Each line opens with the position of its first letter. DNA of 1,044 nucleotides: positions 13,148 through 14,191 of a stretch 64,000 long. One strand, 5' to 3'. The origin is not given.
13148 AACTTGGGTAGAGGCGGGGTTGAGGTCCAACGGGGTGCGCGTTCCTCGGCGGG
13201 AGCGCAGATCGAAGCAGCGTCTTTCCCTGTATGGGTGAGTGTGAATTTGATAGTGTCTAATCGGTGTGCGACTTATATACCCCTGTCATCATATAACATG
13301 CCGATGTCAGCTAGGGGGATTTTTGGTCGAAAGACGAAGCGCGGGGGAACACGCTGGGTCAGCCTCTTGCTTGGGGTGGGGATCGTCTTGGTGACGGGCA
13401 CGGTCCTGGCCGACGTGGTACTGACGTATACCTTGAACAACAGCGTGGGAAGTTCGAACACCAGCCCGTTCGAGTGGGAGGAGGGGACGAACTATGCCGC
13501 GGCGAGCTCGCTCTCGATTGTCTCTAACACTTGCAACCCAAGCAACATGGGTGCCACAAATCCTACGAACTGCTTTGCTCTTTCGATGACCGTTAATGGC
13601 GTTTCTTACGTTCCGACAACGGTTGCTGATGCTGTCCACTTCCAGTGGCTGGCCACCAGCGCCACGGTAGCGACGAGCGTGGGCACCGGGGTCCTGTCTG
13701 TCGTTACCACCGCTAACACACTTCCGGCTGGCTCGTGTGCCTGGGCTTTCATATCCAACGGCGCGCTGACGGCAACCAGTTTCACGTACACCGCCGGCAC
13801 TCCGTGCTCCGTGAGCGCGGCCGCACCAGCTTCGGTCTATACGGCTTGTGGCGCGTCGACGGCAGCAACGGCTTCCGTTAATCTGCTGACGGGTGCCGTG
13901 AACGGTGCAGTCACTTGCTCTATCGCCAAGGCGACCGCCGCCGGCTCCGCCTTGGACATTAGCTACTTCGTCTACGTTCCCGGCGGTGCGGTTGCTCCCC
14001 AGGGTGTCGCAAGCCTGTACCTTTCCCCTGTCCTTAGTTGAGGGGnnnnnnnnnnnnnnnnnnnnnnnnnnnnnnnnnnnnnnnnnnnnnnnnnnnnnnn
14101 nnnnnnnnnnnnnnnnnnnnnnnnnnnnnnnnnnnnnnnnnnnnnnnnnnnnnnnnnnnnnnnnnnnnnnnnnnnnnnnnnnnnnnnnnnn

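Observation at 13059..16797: Tandem trio of paralogous pilin-like secreted proteins plus a Pro-rich membrane protein: candidate novel surface-filament locus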

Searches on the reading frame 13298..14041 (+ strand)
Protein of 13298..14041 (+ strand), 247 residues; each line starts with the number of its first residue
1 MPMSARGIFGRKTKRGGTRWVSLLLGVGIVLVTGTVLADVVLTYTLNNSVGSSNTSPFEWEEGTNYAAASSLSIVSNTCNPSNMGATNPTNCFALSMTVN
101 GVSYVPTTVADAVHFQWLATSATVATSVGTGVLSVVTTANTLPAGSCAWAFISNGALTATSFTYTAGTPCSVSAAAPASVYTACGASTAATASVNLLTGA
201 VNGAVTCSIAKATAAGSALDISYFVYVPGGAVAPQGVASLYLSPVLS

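Call 4: search_protein_families(library=pfam, proteins=[window:13298-14041:+], max_evalue=10)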
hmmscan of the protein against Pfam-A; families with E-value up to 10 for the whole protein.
window:13298-14041:+ (247 aa): 0 families

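Call 5: search_protein_families(library=ncbifam, proteins=[window:13298-14041:+], max_evalue=10)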
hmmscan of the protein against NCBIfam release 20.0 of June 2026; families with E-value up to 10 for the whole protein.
window:13298-14041:+ (247 aa): 0 families

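Call 9: find_homologous_proteins(query=window:13298-14041:+, max_evalue=0.01)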
Query window:13298-14041:+ (247 aa): 4 proteins with E <= 0.01 among 4744 candidates.
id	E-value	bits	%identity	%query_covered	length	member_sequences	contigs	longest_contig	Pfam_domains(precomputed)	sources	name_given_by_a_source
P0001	1.0e-146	505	100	100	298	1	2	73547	-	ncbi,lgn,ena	-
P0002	7.2e-59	218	50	95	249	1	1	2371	-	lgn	-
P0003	9.6e-43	165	44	100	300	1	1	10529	-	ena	-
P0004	1.1e-21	96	38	90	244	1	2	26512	-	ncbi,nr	ncbi:MAG: hypothetical protein L3K09_06260 [Thermoplasmata archaeon]|nr:hypothetical protein [Thermo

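Call 10: search_solved_structures(query=window:13298-14041:+, max_evalue=10)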
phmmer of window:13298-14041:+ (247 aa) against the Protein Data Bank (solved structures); distinct sequences matched with E-value up to 10: 0.

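Call 11: find_encoding_contigs(protein=P0004, flank=10000, max_places=4)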
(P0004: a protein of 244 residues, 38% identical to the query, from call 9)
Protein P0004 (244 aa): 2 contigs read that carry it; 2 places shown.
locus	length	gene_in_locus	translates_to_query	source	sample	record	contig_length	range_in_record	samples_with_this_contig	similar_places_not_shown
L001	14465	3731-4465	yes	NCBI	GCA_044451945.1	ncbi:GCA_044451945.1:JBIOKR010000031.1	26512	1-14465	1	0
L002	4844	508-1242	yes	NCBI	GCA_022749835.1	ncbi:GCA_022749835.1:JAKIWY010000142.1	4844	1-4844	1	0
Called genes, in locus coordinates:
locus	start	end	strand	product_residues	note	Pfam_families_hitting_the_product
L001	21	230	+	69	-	PF01775:Ribosomal_L18A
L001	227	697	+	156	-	PF02996:Prefoldin, PF01920:Prefoldin_2 (weak)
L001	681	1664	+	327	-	PF02881:SRP54_N, PF00448:SRP54, PF13207:AAA_17 (weak)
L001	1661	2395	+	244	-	PF00588:SpoU_methylase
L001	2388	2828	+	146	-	-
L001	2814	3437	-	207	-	-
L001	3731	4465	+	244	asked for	-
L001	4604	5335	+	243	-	-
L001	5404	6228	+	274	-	-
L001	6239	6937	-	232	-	-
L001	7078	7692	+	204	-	PF00827:Ribosomal_L15e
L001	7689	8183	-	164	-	PF01751:Toprim, PF13662:Toprim_4 (weak), PF13155:Toprim_2 (weak)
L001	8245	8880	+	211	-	-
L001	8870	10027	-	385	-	PF02636:Methyltransf_28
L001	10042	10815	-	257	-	PF09754:PAC2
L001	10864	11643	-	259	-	PF06745:ATPase, PF23442:DUF7125 (weak)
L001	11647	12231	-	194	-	-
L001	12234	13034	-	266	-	PF13481:AAA_25 (weak), PF23442:DUF7125 (weak), PF03796:DnaB_C (faint), PF06745:ATPase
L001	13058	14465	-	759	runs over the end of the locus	PF01935:DUF87 (weak), PF13401:AAA_22 (faint)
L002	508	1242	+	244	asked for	-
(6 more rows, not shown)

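Call 12: find_encoding_contigs(protein=P0003, flank=10000, max_places=4)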
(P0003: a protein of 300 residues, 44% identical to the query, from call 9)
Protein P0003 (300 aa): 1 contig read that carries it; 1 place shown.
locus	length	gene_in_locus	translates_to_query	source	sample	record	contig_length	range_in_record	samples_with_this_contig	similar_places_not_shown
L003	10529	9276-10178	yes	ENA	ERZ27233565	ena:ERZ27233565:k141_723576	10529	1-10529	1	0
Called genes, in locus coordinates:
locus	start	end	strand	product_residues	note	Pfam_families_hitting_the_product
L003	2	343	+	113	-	?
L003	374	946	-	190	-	PF13191:AAA_16 (weak), PF13521:AAA_28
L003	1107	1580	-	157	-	PF09821:AAA_assoc_C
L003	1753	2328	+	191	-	PF00583:Acetyltransf_1, PF13508:Acetyltransf_7, PF13673:Acetyltransf_10, PF08445:FR47 (weak), PF13527:Acetyltransf_9 (weak)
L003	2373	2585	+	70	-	-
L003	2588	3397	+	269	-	PF04414:tRNA_deacylase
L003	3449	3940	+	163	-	PF14588:YjgF_endoribonc, PF01042:Ribonuc_L-PSP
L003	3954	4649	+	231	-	PF01269:Fibrillarin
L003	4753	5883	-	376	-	PF00378:ECH_1, PF16113:ECH_2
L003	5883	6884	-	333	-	PF00561:Abhydrolase_1, PF12146:Hydrolase_4 (faint), PF01738:DLH (faint), PF06850:PHB_depo_C, PF11339:DUF3141 (weak)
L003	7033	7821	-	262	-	PF09712:PHA_synth_III_E (faint)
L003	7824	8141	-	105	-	-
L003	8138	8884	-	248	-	PF00106:adh_short, PF08659:KR, PF23441:SDR (faint), PF13561:adh_short_C2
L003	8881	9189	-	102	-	-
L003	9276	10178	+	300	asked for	-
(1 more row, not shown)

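Call 14: search_protein_families(library=pfam, proteins=[L001:6239-6937:-, L001:2814-3524:-, L001:5404-6228:+, L001:4604-5335:+], max_evalue=10)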
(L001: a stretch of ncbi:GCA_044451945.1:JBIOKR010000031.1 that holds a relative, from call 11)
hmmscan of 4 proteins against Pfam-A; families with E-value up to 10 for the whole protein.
L001:6239-6937:- (232 aa): 2 families
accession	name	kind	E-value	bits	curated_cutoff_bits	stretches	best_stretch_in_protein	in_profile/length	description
PF12442.13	DUF3681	-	0.014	16.3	24.3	1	108-164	38-94/96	Protein of unknown function (DUF3681)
PF12698.13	ABC2_membrane_3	-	7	6.1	31.6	0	78-217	205-345/347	ABC-2 family transporter protein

L001:2814-3524:- (236 aa): 0 families

L001:5404-6228:+ (274 aa): 0 families

L001:4604-5335:+ (243 aa): 1 family
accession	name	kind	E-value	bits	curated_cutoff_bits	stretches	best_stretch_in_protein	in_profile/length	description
PF19409.5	Thiopep_pre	-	0.29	11.4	23.5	0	157-169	12-24/36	Thiopeptide-type bacteriocin precursor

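Call 30: predict_structure(alignment_id=A1)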
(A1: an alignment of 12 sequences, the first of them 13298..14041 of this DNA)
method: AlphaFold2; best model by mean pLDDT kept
length: 247 residues; sequences in the alignment: 12
mean_pLDDT: 54.9   pTM: 0.53
mean pLDDT of the five models: 54.9, 54.8, 54.2, 52.3, 48.1
residues with pLDDT >= 90: 0; 70-90: 59; 50-70: 70; < 50: 118
segments of 3 or more residues with pLDDT < 50: 33-105, 118-135, 231-247
pLDDT, mean of each block of 10 residues (from residue 1): 47 55 65 42 32 33 39 44 36 44 50 54 45 47 71 77 79 84 68 76 68 58 70 41 46
secondary structure, 60 per line:
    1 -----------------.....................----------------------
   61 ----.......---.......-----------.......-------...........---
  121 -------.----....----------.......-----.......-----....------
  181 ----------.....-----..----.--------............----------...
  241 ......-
elements in order: H18-38 H65-71 E75-81 E93-99 E107-117 E133-136 E147-153 E162-165 E171-174 E191-195 E216-227 E238-246

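Call 31: search_protein_representatives(alignment_id=A1)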
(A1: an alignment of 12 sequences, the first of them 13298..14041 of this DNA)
Query: 12 sequences, 260 profile positions. Proteins with E-value up to 0.001 (for the whole library): 47; up to 1e-10: 37; up to 1e-30: 10. The best 47 are listed.
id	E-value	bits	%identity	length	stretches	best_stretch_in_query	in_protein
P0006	8.1e-116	402.1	-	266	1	7-260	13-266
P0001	1.0e-65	237.9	-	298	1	4-259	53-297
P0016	1.2e-63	231.1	-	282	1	9-258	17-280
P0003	7.3e-60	218.7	-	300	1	4-259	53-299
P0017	4.8e-58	212.8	-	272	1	12-259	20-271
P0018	1.0e-46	175.7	-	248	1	12-259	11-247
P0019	6.2e-37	143.6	-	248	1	9-253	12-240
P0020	3.7e-33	131.2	-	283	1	10-164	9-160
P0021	1.9e-32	128.9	-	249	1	9-255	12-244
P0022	2.3e-31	125.3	-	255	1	10-249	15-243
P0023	1.1e-30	123.1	-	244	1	8-252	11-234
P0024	4.2e-30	121.2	-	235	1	7-257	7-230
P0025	2.3e-29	118.8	-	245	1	9-258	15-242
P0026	6.1e-29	117.4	-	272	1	3-259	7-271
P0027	1.0e-27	113.4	-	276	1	12-249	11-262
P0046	4.3e-15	72.0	-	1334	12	32-81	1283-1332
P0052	6.7e-08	48.4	-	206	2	5-105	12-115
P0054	2.2e-06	43.5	-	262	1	15-254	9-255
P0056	1.5e-05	40.8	-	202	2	4-105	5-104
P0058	6.3e-04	35.4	-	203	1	9-132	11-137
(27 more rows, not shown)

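Call 35: search_protein_families(library=pfam, alignment_id=A2, max_evalue=0.1)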
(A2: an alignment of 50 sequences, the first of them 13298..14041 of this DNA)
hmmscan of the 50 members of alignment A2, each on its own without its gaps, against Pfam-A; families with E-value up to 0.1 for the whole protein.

A. member 1, window:13298-14041:+ (247 aa): 0 families

B. families by the number of members that match (of 50 scanned): 7 families
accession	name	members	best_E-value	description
PF12245.14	Big_3_2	1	0.0052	Bacterial Ig-like domain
PF11021.13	DUF2613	1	0.0066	Protein of unknown function (DUF2613)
PF05552.17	MS_channel_1st_1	1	0.012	Mechanosensitive ion channel, conserved TM helix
PF10384.14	Scm3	1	0.034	Centromere protein Scm3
PF16884.10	ADH_N_2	1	0.036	N-terminal domain of oxidoreductase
PF16583.11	ZirS_C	1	0.045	Zinc-regulated secreted antivirulence protein C-terminal domain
PF20403.5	DUF6693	1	0.054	Family of unknown function (DUF6693)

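Call 36: search_solved_structures(query=A2, max_evalue=10, show_alignments=2)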
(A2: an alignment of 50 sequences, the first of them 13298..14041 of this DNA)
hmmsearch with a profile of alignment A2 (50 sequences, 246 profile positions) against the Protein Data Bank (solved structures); distinct sequences matched with E-value up to 10: 0.

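Call 39: predict_structure(alignment_id=A2)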
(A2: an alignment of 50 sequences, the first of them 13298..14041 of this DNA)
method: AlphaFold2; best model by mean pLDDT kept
length: 247 residues; sequences in the alignment: 50
mean_pLDDT: 80.4   pTM: 0.73
mean pLDDT of the five models: 80.4, 80.4, 80.0, 79.7, 77.2
residues with pLDDT >= 90: 106; 70-90: 80; 50-70: 45; < 50: 16
segments of 3 or more residues with pLDDT < 50: 1-4, 46-50
pLDDT, mean of each block of 10 residues (from residue 1): 49 58 75 57 51 75 93 89 51 85 92 91 77 81 89 96 91 96 91 93 94 93 89 70 86
secondary structure, 60 per line:
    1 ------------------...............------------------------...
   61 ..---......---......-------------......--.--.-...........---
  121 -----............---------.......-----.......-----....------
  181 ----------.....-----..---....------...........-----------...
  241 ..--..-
elements in order: H19-33 E58-62 H66-71 E75-80 E94-99 E107-117 E126-129 E133-137 E147-153 E162-165 E171-174 E191-195 E206-209 E216-226 E238-242

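Call 43: fold_search(model_id=the predicted structure, library=pdb)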
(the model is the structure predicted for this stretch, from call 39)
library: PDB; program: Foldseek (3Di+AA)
matches with E <= 10: 271; with E <= 0.001: 1
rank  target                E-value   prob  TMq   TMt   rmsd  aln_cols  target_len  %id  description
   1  7ueg_A                6.2e-05  1.00  0.43  0.55   7.3       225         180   14  Cryo-EM of bundling pili from Pyrobaculum calidifontis (released 2022-06-29)
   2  7pnb_A                1.4e-03  1.00  0.37  0.47   8.9       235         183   12  Sulfolobus acidocaldarius 0406 filament. (released 2022-09-14)
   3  2df7_J                3.8e-02  0.15  0.18  0.12  20.5       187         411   14  Crystal structure of infectious bursal disease virus VP2 subviral particle (released 2006-06-27)
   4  2df7_K                5.9e-02  0.10  0.15  0.11  20.7       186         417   13  Crystal structure of infectious bursal disease virus VP2 subviral particle (released 2006-06-27)
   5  2df7_L                6.5e-02  0.11  0.16  0.11  20.7       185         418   14  Crystal structure of infectious bursal disease virus VP2 subviral particle (released 2006-06-27)
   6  2df7_A                6.9e-02  0.13  0.17  0.12  20.6       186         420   14  Crystal structure of infectious bursal disease virus VP2 subviral particle (released 2006-06-27)
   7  7vrp_I                7.3e-02  0.12  0.17  0.12  20.5       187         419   13  Structure of infectious bursal disease virus Gx strain (released 2022-03-30)
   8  2df7_O                8.1e-02  0.12  0.17  0.12  20.5       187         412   14  Crystal structure of infectious bursal disease virus VP2 subviral particle (released 2006-06-27)
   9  3fbm                  9.6e-02  0.12  0.18  0.12  19.7       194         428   14  D431N Mutant VP2 Protein of Infectious Bursal Disease Virus; Derived T=1 Particles (released 2009-01-13)
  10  2df7_B                9.6e-02  0.09  0.15  0.11  20.6       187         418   16  Crystal structure of infectious bursal disease virus VP2 subviral particle (released 2006-06-27)
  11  2df7_H                1.3e-01  0.09  0.16  0.11  20.6       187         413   14  Crystal structure of infectious bursal disease virus VP2 subviral particle (released 2006-06-27)
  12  5e7t_G                1.4e-01  0.21  0.17  0.22  20.2       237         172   14  Structure of the tripod (BppUct-A-L) from the baseplate of bacteriophage Tuc2009 (released 2015-12-30)
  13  5e7t_H                1.4e-01  0.12  0.14  0.18  21.2       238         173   13  Structure of the tripod (BppUct-A-L) from the baseplate of bacteriophage Tuc2009 (released 2015-12-30)
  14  5iqo_A                1.5e-01  0.33  0.21  0.34   8.3       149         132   12  Crystal structure of the E. coli type 1 pilus subunit FimG (engineered variant with substitutions Q134E and S138E; N-t (released 2016-07-06)
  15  2df7_D                1.7e-01  0.08  0.17  0.12  20.5       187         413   13  Crystal structure of infectious bursal disease virus VP2 subviral particle (released 2006-06-27)
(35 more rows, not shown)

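Call 46: find_related_loci(query=A1, collection=genome_contigs, flank=8000)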
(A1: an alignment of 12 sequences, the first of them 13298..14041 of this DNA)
Query A1 (247 aa) in genome_contigs; peptide patterns used: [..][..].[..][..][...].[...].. (x = any residue, [..] = any of these).
14 stretches matched a pattern; 5 encode a relative of the query (tblastn E <= 1e-3); 5 distinct loci.
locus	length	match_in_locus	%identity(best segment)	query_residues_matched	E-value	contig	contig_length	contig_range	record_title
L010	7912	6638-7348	57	14-247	2e-73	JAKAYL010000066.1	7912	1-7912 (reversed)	MAG: Thermoplasmata archaeon isolate YS4.bin60 NODE_6808_length_7912_cov_8.347592, whole genome shotgun sequence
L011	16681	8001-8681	57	3-231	4e-65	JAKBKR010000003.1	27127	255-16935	MAG: bacterium isolate DX1.bin10 NODE_2561_length_27127_cov_1.752185, whole genome shotgun sequence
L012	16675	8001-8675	57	3-229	1e-64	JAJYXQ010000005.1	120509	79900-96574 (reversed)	MAG: Thermoplasmata archaeon isolate FK3.bin56 NODE_205_length_120509_cov_2.539341, whole genome shotgun sequence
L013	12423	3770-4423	38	12-233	1e-25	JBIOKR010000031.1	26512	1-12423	MAG: Candidatus Lutacidiplasmatales archaeon isolate GcC5-34 k141_126613_length_26512_cov_43.0000, whole genome shotgun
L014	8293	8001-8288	51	3-99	2e-21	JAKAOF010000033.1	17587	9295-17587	MAG: Thermoplasmata archaeon isolate YF1.bin117 NODE_3610_length_17587_cov_20.454582, whole genome shotgun sequence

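Call 74: find_encoding_contigs(protein=P0054, flank=8000, max_places=3)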
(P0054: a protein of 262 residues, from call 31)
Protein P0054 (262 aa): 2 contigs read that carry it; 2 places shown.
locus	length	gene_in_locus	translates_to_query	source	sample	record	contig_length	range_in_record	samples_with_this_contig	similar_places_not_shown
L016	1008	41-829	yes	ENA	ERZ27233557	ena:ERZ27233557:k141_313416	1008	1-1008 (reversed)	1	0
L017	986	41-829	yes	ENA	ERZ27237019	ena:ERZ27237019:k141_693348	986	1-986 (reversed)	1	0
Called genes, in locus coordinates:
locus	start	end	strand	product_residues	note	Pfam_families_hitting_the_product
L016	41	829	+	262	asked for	-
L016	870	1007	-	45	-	?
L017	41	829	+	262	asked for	-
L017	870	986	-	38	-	?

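Call 75: find_encoding_contigs(protein=P0052, flank=8000, max_places=3)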
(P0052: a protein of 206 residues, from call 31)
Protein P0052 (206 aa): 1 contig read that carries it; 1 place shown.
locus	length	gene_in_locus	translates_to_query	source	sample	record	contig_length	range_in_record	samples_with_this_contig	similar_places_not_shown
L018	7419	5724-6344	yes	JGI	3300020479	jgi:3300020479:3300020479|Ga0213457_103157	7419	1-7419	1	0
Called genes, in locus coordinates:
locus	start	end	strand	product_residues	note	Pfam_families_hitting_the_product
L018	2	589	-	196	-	?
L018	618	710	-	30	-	-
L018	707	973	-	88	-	-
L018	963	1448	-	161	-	-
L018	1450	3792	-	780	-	PF08706:D5_N (faint), PF19263:DUF5906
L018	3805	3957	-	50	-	-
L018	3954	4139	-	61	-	-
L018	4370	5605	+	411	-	-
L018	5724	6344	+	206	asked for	-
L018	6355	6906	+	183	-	-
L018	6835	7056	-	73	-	-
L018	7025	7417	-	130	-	?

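Call 89: fold_search(model_id=the predicted structure, library=viral)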
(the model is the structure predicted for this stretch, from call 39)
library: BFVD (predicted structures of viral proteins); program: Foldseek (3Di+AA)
matches with E <= 10: 212; with E <= 0.001: 0
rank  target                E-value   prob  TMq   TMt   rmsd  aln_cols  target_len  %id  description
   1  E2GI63                9.0e-03  0.33  0.16  0.16  32.2       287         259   11  (no name in the UniProt tables at hand)
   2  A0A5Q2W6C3            1.1e-02  0.63  0.19  0.07  33.4       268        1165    9  (no name in the UniProt tables at hand)
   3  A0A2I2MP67            3.3e-02  0.35  0.26  0.25  23.5       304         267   11  (no name in the UniProt tables at hand)
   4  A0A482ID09            5.2e-02  0.84  0.28  0.36  17.1       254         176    9  (no name in the UniProt tables at hand)
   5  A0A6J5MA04            6.4e-02  0.08  0.11  0.05  24.5       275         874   10  Collagen triple helix repeat [uncultured Caudovirales phage]
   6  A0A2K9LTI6            6.8e-02  0.12  0.16  0.15  27.6       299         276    9  Capsid [uncultured virus]
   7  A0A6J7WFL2            8.9e-02  0.33  0.25  0.10  14.2       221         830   14  Tip attachment protein J [uncultured Caudovirales phage]
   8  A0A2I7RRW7            9.9e-02  0.23  0.20  0.11  24.8       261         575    9  Tip attachment protein J central straight fiber domain-containing protein [Vibrio phage 1.224.A._10N.261.48.B1]
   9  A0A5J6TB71            1.1e-01  0.21  0.22  0.14  22.1       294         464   10  Lipase [Gordonia phage GretelLyn]
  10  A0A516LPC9            1.3e-01  0.10  0.13  0.13  15.7       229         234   13  (no name in the UniProt tables at hand)
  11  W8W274                1.4e-01  0.16  0.22  0.21  19.5       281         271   11  Uncharacterized protein [Invertebrate iridescent virus 30]
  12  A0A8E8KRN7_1          1.4e-01  0.10  0.16  0.04  29.2       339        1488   12  Polyprotein [Bemisia tabaci picorna-like virus 2]
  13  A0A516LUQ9            1.6e-01  0.10  0.14  0.19  12.0       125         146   10  (no name in the UniProt tables at hand)
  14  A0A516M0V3            1.8e-01  0.09  0.18  0.09  16.1       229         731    9  (no name in the UniProt tables at hand)
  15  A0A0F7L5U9            1.8e-01  0.04  0.11  0.12  19.9       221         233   10  Uncharacterized protein [uncultured marine virus]
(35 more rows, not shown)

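Call 95: search_protein_families(library=phrogs, proteins=[window:13298-14041:+, P0052, L018:6322-6906:+, L018:4370-5605:+], max_evalue=0.1)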
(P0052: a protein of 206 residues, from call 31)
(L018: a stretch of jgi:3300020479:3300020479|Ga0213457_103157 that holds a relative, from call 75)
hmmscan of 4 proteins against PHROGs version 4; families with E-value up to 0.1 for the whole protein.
window:13298-14041:+ (247 aa): 0 families

P0052 (206 aa): 1 family
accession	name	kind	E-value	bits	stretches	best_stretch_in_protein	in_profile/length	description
phrog_21836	-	unknown function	0.026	15.7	1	23-56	28-60/64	-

L018:6322-6906:+ (194 aa): 0 families

L018:4370-5605:+ (411 aa): 1 family
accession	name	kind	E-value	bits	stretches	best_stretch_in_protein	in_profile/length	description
phrog_21018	-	unknown function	0.071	14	0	110-137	4-31/52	-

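Call 96: find_encoding_contigs(protein=P0056, flank=8000, max_places=3)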
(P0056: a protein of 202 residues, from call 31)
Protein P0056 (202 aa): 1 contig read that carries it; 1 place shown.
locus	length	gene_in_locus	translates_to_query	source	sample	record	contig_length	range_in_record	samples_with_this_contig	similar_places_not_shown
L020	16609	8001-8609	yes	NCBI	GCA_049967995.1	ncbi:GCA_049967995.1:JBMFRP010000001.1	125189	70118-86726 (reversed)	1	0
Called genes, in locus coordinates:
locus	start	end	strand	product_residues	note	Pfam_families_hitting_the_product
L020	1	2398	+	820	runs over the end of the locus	PF00521:DNA_topoisoIV, PF03989:DNA_gyraseA_C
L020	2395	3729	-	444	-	PF22641:TiaS_TCKD, PF08489:TiaS_FLD, PF01336:tRNA_anti-codon, PF23783:Zn_ribbon_TiaS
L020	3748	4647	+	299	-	PF07719:TPR_2 (faint), PF13181:TPR_8 (faint), PF13414:TPR_11 (faint), PF13431:TPR_17 (weak), PF00515:TPR_1 (weak)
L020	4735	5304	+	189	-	PF05763:DUF835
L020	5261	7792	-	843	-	PF01411:tRNA-synt_2c, PF07973:tRNA_SAD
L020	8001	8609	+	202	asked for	-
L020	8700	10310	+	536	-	-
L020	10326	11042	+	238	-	-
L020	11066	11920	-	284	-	PF00316:FBPase, PF18913:FBPase_C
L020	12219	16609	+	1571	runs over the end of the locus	PF09286:Pro-kuma_activ, PF08308:PEGA (weak), PF13620:CarboxypepD_reg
